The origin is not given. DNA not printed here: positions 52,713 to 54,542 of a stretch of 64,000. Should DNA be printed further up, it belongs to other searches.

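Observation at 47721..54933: Six-gene operon resembling group-4 hydrogenases, with no electron-input, ferredoxin or maturation genes (Ehr-type complex of unknown substrate)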

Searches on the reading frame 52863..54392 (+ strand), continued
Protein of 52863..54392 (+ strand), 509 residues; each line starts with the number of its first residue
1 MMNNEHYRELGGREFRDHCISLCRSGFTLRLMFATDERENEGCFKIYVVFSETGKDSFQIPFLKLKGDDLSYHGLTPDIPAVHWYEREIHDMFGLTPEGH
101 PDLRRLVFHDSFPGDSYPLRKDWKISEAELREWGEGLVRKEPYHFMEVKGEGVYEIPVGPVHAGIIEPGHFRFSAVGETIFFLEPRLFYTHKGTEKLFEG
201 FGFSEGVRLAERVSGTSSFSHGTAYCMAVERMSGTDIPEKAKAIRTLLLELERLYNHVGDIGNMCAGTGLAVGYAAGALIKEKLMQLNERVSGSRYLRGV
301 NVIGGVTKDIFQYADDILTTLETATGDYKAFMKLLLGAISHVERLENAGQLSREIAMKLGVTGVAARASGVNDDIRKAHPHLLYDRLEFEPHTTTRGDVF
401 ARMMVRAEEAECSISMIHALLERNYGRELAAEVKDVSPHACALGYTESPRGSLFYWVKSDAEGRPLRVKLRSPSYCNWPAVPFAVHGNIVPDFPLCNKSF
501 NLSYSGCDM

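Call 30: search_protein_representatives(protein=window:52863-54392:+)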
Query: 509 residues. Proteins with E-value up to 0.001 (for the whole library): 9779; up to 1e-10: 3994; up to 1e-30: 1034. The best 150 are listed.
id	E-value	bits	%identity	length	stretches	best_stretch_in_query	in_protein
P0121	2.8e-149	514.8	48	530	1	3-508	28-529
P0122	1.3e-129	449.8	44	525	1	13-508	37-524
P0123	9.9e-129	447.0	44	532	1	12-508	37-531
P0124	7.2e-126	437.5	60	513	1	52-374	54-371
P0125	6.8e-123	427.7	45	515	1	15-509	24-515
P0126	2.5e-122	425.8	45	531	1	22-508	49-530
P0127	5.0e-121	421.5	46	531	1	18-508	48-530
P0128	6.8e-120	417.8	45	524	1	28-508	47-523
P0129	1.4e-119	416.8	47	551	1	34-508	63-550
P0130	1.1e-116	407.2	43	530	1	27-509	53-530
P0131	2.1e-116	406.3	43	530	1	3-509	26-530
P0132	6.2e-116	404.7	44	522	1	9-509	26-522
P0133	1.8e-114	399.9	45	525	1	28-509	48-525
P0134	1.9e-114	399.8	44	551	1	25-508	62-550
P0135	4.7e-114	398.6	70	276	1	3-263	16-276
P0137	2.0e-113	396.5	43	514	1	10-509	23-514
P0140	2.2e-112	393.1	43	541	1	28-509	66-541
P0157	1.9e-102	360.3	40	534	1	35-508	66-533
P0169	6.2e-93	328.9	39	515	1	43-508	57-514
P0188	9.0e-87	308.5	38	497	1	10-508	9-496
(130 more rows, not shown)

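Call 35: find_encoding_contigs(protein=P0121, flank=10000, max_places=2)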
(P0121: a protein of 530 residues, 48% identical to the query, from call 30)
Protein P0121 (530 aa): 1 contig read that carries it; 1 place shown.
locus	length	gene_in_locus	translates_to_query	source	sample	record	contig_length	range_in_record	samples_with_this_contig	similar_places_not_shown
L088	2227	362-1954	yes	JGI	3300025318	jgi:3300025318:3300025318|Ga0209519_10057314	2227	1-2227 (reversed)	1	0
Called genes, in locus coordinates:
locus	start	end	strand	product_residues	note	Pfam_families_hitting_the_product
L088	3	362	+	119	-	?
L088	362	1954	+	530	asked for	PF00329:Complex1_30kDa, PF00374:NiFeSe_Hases, PF00346:Complex1_49kDa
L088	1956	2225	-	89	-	?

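Call 60: find_encoding_contigs(protein=P0122, flank=9000, max_places=1)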
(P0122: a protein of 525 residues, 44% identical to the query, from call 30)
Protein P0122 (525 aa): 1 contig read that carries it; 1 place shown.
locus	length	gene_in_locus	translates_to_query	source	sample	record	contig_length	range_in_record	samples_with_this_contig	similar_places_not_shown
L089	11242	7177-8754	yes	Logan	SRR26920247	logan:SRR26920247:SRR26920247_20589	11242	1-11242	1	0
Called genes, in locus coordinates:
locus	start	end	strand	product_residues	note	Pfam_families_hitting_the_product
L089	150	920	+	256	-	PF00392:GntR, PF07729:FCD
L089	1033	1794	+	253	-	PF01925:TauE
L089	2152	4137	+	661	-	PF00662:Proton_antipo_N, PF00361:Proton_antipo_M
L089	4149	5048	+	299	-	PF00146:NADHdh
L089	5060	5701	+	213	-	-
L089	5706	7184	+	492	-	PF00361:Proton_antipo_M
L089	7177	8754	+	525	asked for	PF00329:Complex1_30kDa, PF00374:NiFeSe_Hases, PF00346:Complex1_49kDa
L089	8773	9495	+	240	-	PF13187:Fer4_9 (faint), PF12797:Fer4_2 (faint), PF13484:Fer4_16 (faint), PF00037:Fer4 (weak), PF01058:Oxidored_q6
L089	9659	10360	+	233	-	PF07875:Coat_F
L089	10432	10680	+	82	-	PF07561:DUF1540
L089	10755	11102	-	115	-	PF12788:YmaF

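Call 61: find_encoding_contigs(protein=P0129, flank=9000, max_places=1)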
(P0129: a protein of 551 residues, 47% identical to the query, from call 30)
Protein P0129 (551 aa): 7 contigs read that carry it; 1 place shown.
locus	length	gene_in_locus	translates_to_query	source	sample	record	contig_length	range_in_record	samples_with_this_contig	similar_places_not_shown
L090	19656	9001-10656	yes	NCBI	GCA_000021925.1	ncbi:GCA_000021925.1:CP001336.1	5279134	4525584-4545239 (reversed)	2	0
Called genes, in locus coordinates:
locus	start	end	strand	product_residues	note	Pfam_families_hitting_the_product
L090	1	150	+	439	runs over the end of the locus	PF00919:UPF0004, PF04055:Radical_SAM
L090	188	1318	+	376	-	PF08308:PEGA (weak)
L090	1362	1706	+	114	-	PF11969:DcpS_C, PF01230:HIT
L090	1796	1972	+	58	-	PF01165:Ribosomal_S21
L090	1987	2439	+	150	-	PF09424:YqeY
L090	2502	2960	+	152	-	PF04073:tRNA_edit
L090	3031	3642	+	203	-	PF00657:Lipase_GDSL, PF13472:Lipase_GDSL_2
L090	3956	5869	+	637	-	PF00361:Proton_antipo_M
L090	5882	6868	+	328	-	PF00146:NADHdh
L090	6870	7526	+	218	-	-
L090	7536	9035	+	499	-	PF00662:Proton_antipo_N (weak), PF00361:Proton_antipo_M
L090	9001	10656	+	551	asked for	PF00329:Complex1_30kDa, PF00374:NiFeSe_Hases, PF00346:Complex1_49kDa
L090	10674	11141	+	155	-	PF01058:Oxidored_q6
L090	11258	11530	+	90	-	PF07873:YabP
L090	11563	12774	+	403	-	PF06898:YqfD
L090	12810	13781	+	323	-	PF02562:PhoH, PF13245:AAA_19 (weak), PF13604:AAA_30 (faint)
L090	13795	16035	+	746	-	PF07697:7TMR-HDED, PF07698:7TM-7TMR_HD, PF01966:HD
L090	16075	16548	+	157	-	PF02130:YbeY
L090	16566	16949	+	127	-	PF01219:DAGK_prokar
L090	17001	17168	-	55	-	-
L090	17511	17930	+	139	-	PF08211:dCMP_cyt_deam_2, PF00383:dCMP_cyt_deam_1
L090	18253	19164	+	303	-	PF00009:GTP_EFTU, PF00350:Dynamin_N (weak), PF01926:MMR_HSR1, PF02421:FeoB_N, PF04548:AIG1 (weak), PF02492:cobW (weak), PF16897:MMR_HSR1_Xtn (weak), PF07650:KH_2, +1 more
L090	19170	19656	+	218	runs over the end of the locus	PF01791:DeoC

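Call 65: list_cluster_members(proteins=[P0125, P0127, P0130, P0131, P0137, P0140, P0157, P0169, P0188, P0129])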
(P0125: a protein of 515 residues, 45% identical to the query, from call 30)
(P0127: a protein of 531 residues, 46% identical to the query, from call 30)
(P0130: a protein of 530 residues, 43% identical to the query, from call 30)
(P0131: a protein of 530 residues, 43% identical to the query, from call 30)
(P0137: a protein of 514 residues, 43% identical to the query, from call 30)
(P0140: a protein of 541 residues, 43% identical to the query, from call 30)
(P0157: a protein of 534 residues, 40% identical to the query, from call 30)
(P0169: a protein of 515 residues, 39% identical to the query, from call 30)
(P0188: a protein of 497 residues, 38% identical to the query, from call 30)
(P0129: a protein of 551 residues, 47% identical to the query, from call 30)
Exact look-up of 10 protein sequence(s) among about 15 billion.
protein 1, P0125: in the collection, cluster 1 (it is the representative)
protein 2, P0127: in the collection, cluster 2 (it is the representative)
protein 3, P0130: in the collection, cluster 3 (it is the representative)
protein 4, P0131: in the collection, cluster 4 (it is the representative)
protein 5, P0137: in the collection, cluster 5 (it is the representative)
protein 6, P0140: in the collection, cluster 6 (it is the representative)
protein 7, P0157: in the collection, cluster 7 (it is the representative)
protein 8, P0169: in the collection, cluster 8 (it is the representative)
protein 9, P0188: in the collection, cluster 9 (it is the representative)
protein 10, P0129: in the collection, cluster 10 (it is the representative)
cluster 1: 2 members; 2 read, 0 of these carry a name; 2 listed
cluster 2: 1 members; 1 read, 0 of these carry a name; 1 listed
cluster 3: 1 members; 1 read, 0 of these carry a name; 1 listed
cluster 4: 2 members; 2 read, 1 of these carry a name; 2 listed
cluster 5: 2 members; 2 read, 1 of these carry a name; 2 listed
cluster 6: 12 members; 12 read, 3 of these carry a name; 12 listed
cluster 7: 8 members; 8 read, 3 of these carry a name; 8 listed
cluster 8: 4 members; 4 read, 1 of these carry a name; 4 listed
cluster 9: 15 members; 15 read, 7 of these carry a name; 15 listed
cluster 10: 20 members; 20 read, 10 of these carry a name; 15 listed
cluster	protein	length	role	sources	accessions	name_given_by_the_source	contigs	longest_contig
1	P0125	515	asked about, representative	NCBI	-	-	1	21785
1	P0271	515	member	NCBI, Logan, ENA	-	-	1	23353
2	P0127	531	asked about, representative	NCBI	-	-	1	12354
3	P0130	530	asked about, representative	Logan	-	-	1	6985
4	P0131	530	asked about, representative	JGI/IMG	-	Ni,Fe-hydrogenase III large subunit/Ni,Fe-hydrogenase III component G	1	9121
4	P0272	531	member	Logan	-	-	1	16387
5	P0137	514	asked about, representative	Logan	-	-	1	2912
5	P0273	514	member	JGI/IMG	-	Ni,Fe-hydrogenase III large subunit/Ni,Fe-hydrogenase III component G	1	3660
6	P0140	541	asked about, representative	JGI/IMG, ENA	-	-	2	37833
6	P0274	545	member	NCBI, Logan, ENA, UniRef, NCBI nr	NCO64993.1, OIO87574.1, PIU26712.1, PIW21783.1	MAG: hypothetical protein COW32_08040 [Candidatus Aquicultor secundus] | hydrogenase large subunit n=3 Tax=Candidatus Aquicultor secundus TaxID=1973895 ... | NADH-quinone oxidoreductase subunit C [Candidatus Aquicultor secundus]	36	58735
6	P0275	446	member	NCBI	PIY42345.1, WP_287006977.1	NADH-quinone oxidoreductase subunit C, partial [Candidatus Aquicultor secundus]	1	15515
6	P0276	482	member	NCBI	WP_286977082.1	NADH-quinone oxidoreductase subunit C, partial [Candidatus Aquicultor secundus]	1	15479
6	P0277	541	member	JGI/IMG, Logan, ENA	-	-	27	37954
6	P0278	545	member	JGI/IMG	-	-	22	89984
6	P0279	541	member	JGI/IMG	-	-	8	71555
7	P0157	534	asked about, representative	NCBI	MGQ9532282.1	MAG: hydrogenase large subunit [Desulfotomaculales bacterium]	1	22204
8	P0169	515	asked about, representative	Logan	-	-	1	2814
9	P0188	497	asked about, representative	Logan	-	-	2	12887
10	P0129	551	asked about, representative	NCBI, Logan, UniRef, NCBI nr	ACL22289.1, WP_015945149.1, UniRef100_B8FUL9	NADH dehydrogenase (ubiquinone) 30 kDa subunit [Desulfitobacterium hafniense DCB-2] | NADH dehydrogenase (Ubiquinone) 30 kDa subunit n=1 Tax=Desulfitobacterium hafniense ... | NADH-quinone oxidoreductase subunit C [Desulfitobacterium hafniense]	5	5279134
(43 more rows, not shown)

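Call 66: predict_structure(alignment_id=A1)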
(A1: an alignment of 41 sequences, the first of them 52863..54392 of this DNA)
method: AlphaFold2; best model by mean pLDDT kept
length: 509 residues; sequences in the alignment: 41
mean_pLDDT: 70.6   pTM: 0.76
mean pLDDT of the five models: 70.6, 65.2, 59.2, 59.1, 58.6
residues with pLDDT >= 90: 139; 70-90: 192; 50-70: 46; < 50: 132
segments of 3 or more residues with pLDDT < 50: 105-126, 130-196, 468-509
pLDDT, mean of each block of 10 residues (from residue 1): 79 93 87 81 89 83 89 87 74 80 43 34 46 44 41 32 28 29 28 49 81 67 90 92 96 89 73 87 94 90 96 97 96 89 71 72 76 75 82 72 86 94 91 90 80 79 69 35 26 23 21
secondary structure, 60 per line:
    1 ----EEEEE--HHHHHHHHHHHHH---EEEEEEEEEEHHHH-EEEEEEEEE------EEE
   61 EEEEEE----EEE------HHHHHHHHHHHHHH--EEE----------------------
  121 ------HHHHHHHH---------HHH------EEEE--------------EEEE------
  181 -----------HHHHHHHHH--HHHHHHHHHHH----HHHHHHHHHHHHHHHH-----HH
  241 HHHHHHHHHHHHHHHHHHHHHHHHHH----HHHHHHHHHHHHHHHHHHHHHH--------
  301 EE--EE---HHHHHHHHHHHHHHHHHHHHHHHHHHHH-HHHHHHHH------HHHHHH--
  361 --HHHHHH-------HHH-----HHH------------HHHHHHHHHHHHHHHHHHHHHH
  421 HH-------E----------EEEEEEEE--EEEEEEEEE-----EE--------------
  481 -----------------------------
elements in order: E5-9 H12-24 E28-37 H38-41 E43-51 E58-66 E71-73 H80-93 E96-98 H127-134 E153-156 E171-174 H192-200 H203-213 H218-233 H239-266 H271-292 H310-337 H339-346 H353-358 H363-368 H399-422 E441-448 E451-459

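Call 68: fold_search(model_id=the predicted structure, library=pdb)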
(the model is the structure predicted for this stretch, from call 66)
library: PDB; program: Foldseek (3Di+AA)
matches with E <= 10: 436; with E <= 0.001: 265
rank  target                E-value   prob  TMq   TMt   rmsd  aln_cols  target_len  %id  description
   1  7z0s_E                5.7e-33  1.00  0.76  0.73   6.5       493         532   33  Structure of the Escherichia coli formate hydrogenlyase complex (anaerobic preparation, without formate dehydrogenase  (released 2022-09-28)
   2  7p7l_C                9.2e-25  1.00  0.71  0.63   6.9       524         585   23  Complex I from E. coli, DDM/LMNG-purified, with NADH and FMN, Open state (released 2022-09-21)
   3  7z84_C                1.8e-24  1.00  0.72  0.63   6.7       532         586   23  Complex I from E. coli, DDM/LMNG-purified, under Turnover at pH 8, Open-ready state (released 2022-09-21)
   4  7zci_C                3.1e-24  1.00  0.69  0.62   6.8       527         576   23  Complex I from E. coli, LMNG-purified, under Turnover at pH 6, Resting state (released 2022-09-21)
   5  7p7j_C                3.3e-24  1.00  0.72  0.63   6.9       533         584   22  Complex I from E. coli, DDM/LMNG-purified, with DQ, Open state (released 2022-09-21)
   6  7p63_C                8.4e-24  1.00  0.72  0.63   7.1       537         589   22  Complex I from E. coli, DDM/LMNG-purified, under Turnover at pH 6, Closed state (released 2022-09-21)
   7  7z7r_C                9.9e-24  1.00  0.72  0.63   6.7       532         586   23  Complex I from E. coli, LMNG-purified, Apo, Open-ready state (released 2022-09-21)
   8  7p7k_C                1.2e-23  1.00  0.69  0.62   7.0       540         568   21  Complex I from E. coli, DDM/LMNG-purified, with DQ, Resting state (released 2022-09-21)
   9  7q5y_B                1.4e-23  1.00  0.70  0.62   9.2       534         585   25  Structure of NADH:ubichinon oxidoreductase (complex I) of the hyperthermophilic eubacterium Aquifex aeolicus (released 2022-11-16)
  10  7awt_D                1.4e-23  1.00  0.71  0.62   7.0       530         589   22  E. coli NADH quinone oxidoreductase hydrophilic arm (released 2021-09-15)
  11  7z7t_C                2.0e-23  1.00  0.72  0.63   6.9       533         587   23  Complex I from E. coli, LMNG-purified, under Turnover at pH 6, Open state (released 2022-09-21)
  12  9q8i_C                3.0e-23  1.00  0.70  0.61   7.3       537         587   23  Cryo-EM structure of E. coli complex I variant V96P/N142M (NuoE) (released 2025-11-05)
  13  7z7v_C                4.4e-23  1.00  0.70  0.61   7.0       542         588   22  Complex I from E. coli, LMNG-purified, under Turnover at pH 6, Open-ready state (released 2022-09-21)
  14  7nz1_D                7.8e-23  1.00  0.70  0.63   7.0       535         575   22  Respiratory complex I from Escherichia coli - focused refinement of cytoplasmic arm (released 2021-08-18)
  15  7p69_C                7.8e-23  1.00  0.68  0.61   7.1       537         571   23  Complex I from E. coli, DDM/LMNG-purified, under Turnover at pH 6, Resting state (released 2022-09-21)
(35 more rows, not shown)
